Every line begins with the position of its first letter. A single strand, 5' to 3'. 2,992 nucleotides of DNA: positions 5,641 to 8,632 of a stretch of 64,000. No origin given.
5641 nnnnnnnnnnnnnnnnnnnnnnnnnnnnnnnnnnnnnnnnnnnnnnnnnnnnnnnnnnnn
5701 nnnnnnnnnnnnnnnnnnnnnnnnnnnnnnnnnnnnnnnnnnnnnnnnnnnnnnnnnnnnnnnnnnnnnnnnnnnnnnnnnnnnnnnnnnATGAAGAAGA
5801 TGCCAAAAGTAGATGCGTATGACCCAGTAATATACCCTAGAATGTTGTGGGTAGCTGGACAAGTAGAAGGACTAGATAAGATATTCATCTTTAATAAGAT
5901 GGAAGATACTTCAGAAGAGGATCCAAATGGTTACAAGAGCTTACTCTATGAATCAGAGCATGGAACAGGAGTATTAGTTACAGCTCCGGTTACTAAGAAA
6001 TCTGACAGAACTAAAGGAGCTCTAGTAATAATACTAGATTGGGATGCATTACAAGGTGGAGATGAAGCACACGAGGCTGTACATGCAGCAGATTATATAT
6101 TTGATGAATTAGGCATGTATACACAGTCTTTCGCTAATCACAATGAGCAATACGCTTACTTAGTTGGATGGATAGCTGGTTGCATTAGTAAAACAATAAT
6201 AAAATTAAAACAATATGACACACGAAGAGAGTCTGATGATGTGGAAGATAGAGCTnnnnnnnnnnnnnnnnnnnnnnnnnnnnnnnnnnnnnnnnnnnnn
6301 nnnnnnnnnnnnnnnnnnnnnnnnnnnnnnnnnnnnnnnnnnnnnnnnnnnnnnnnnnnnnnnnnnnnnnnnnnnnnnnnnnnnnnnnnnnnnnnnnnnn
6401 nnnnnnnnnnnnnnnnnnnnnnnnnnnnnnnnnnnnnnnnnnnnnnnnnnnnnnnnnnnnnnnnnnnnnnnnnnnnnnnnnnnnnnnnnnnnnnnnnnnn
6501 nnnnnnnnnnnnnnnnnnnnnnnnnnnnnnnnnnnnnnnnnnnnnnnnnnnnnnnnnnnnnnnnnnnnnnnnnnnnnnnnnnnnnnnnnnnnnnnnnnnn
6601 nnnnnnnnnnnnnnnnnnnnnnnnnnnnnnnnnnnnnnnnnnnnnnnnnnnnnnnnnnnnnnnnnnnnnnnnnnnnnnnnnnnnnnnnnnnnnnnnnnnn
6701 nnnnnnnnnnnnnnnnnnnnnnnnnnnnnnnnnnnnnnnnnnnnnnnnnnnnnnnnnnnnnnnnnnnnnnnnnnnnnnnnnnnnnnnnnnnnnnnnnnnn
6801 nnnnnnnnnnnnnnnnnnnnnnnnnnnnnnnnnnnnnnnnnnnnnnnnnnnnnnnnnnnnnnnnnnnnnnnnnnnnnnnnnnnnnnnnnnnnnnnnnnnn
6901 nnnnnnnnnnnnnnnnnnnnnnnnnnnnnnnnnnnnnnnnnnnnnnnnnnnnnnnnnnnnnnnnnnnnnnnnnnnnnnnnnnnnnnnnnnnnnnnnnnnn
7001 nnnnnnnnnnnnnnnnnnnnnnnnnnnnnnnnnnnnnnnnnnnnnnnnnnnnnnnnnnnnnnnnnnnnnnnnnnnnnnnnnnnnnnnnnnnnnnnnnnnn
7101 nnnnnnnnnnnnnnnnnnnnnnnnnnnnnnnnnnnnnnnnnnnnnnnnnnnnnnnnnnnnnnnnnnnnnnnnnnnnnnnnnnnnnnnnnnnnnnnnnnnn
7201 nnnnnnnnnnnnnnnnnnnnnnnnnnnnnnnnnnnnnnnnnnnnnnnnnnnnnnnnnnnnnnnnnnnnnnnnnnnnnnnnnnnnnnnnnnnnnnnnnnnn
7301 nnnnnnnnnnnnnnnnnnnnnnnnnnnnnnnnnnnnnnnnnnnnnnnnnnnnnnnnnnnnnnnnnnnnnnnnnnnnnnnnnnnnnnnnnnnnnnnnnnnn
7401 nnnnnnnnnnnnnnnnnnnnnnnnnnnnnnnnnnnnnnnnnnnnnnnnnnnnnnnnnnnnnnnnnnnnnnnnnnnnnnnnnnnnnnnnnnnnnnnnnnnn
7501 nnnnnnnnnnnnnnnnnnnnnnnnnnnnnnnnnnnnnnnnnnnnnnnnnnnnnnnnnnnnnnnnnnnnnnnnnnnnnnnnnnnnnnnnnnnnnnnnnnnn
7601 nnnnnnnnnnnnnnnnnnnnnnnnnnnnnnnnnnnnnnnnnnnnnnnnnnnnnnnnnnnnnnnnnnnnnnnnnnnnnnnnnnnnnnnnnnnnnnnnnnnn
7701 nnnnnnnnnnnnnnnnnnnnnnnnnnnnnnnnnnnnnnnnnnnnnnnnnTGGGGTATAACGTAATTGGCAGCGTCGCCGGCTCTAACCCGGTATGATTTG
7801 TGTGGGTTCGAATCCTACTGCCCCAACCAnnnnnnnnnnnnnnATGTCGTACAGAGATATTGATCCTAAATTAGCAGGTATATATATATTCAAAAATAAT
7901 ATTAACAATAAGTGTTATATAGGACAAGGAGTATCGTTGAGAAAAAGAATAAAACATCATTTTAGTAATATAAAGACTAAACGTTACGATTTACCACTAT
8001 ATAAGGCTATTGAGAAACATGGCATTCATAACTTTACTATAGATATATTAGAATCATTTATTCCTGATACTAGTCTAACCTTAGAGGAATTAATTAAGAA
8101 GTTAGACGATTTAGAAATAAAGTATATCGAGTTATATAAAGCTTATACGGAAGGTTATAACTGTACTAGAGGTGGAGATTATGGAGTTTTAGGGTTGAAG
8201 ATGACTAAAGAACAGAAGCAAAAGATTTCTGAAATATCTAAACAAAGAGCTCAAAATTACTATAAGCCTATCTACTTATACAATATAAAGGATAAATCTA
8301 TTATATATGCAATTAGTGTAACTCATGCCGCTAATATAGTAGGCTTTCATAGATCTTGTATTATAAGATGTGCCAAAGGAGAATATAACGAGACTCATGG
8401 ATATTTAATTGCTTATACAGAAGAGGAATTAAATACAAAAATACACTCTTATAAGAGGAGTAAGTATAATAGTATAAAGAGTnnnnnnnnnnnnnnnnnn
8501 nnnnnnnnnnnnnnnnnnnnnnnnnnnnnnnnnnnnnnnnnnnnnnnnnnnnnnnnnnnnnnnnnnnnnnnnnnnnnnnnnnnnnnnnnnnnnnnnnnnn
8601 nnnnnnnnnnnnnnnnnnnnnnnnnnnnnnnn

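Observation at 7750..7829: Amber-suppressor tRNA(CUA) with a tRNA-Gln-like acceptor stem at the early/late boundary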

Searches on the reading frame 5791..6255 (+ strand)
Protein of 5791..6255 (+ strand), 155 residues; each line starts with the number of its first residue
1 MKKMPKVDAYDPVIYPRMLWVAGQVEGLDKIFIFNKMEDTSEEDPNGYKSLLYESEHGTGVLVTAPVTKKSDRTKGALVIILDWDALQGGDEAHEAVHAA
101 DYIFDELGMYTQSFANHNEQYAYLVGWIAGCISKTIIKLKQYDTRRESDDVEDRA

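Call 12: search_protein_families(library=phrogs, proteins=[window:5791-6255:+], max_evalue=0.001)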
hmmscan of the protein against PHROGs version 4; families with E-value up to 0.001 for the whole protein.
window:5791-6255:+ (155 aa): 1 family
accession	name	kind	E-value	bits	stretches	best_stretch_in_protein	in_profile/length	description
phrog_1365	-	unknown function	1.5e-12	48.6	1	11-141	9-121/127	-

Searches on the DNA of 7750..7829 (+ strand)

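Call 22: search_dna_similar(query=window:7750-7829:+, collection=ecoli_genomes, mode=distant, max_evalue=10, max_rows=8)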
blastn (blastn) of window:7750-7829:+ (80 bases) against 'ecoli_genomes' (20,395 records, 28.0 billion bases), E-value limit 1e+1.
No match.

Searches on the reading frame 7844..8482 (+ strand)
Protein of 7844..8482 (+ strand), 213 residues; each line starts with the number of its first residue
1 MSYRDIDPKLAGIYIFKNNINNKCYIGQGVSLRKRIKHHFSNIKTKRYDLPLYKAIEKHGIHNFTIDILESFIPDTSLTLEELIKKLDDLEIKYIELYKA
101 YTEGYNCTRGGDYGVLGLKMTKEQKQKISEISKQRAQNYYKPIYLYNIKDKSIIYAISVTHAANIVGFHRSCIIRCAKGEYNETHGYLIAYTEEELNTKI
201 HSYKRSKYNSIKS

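Call 13: search_protein_families(library=pfam, proteins=[window:7844-8482:+], max_evalue=0.001)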
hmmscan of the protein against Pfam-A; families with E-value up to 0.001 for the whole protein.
window:7844-8482:+ (213 aa): 1 family
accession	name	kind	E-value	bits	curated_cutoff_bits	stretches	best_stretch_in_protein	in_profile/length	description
PF01541.30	GIY-YIG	-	8.9e-09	36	22.6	1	12-106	3-78/78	GIY-YIG catalytic domain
